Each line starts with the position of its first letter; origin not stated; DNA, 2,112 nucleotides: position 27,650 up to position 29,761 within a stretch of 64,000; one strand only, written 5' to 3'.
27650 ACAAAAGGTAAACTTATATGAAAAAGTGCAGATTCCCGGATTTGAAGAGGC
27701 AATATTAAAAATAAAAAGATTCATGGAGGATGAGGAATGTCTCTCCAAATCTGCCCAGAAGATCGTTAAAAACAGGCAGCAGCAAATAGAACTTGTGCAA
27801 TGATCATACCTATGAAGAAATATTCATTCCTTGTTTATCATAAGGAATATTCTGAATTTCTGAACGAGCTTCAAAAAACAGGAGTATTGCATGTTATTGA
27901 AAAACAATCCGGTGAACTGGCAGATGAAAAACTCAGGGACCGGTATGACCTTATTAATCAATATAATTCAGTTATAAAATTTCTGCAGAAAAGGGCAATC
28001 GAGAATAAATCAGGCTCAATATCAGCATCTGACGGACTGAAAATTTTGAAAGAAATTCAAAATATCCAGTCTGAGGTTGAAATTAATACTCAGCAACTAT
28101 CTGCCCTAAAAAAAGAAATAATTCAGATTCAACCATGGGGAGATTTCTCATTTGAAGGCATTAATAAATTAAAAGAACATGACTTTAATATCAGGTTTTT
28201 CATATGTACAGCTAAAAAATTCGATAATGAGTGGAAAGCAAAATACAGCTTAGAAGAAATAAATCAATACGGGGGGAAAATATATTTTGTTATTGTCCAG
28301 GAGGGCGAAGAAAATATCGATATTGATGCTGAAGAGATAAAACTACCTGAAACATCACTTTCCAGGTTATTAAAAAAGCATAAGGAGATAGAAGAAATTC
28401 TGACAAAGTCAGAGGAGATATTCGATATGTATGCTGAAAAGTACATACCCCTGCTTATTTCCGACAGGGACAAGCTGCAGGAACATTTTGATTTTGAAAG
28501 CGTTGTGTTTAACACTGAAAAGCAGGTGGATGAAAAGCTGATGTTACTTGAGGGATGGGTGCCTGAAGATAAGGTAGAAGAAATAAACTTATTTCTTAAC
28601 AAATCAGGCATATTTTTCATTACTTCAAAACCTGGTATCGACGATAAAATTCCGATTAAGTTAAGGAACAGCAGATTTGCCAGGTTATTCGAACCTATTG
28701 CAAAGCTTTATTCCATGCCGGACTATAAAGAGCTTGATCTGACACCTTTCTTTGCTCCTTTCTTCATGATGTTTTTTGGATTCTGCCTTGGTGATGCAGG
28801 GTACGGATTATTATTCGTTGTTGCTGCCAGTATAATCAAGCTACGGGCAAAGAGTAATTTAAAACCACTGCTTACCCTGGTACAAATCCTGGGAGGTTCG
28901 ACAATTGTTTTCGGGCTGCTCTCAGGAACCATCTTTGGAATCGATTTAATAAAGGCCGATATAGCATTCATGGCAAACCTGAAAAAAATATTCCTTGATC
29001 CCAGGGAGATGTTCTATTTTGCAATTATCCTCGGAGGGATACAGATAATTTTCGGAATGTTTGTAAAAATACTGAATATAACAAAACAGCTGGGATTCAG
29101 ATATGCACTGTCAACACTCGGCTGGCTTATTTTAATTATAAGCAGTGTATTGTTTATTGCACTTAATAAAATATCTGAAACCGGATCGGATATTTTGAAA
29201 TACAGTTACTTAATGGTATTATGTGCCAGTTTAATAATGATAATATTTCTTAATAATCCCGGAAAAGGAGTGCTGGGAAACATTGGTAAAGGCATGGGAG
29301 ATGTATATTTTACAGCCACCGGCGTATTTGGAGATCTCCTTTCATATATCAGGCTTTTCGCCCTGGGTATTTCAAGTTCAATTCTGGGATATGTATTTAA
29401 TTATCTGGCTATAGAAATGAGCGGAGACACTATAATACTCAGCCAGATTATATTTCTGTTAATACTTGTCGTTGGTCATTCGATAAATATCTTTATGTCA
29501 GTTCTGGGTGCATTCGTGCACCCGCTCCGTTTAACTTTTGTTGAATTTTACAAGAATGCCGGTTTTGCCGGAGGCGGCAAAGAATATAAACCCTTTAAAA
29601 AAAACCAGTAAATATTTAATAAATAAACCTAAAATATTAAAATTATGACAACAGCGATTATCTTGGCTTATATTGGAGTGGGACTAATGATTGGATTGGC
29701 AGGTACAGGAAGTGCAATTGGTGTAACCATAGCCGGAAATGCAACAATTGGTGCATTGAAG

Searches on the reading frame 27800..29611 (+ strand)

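Call 68: search_protein_families(library=pfam, proteins=[window:27800-29611:+], max_evalue=0.00001)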
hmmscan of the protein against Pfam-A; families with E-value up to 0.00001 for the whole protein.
window:27800-29611:+ (603 aa): 1 family
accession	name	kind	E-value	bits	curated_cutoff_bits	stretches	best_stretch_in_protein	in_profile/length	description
PF01496.24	V_ATPase_I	-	6.2e-18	64.6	30.7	2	185-352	246-419/815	V-type ATPase 116kDa subunit family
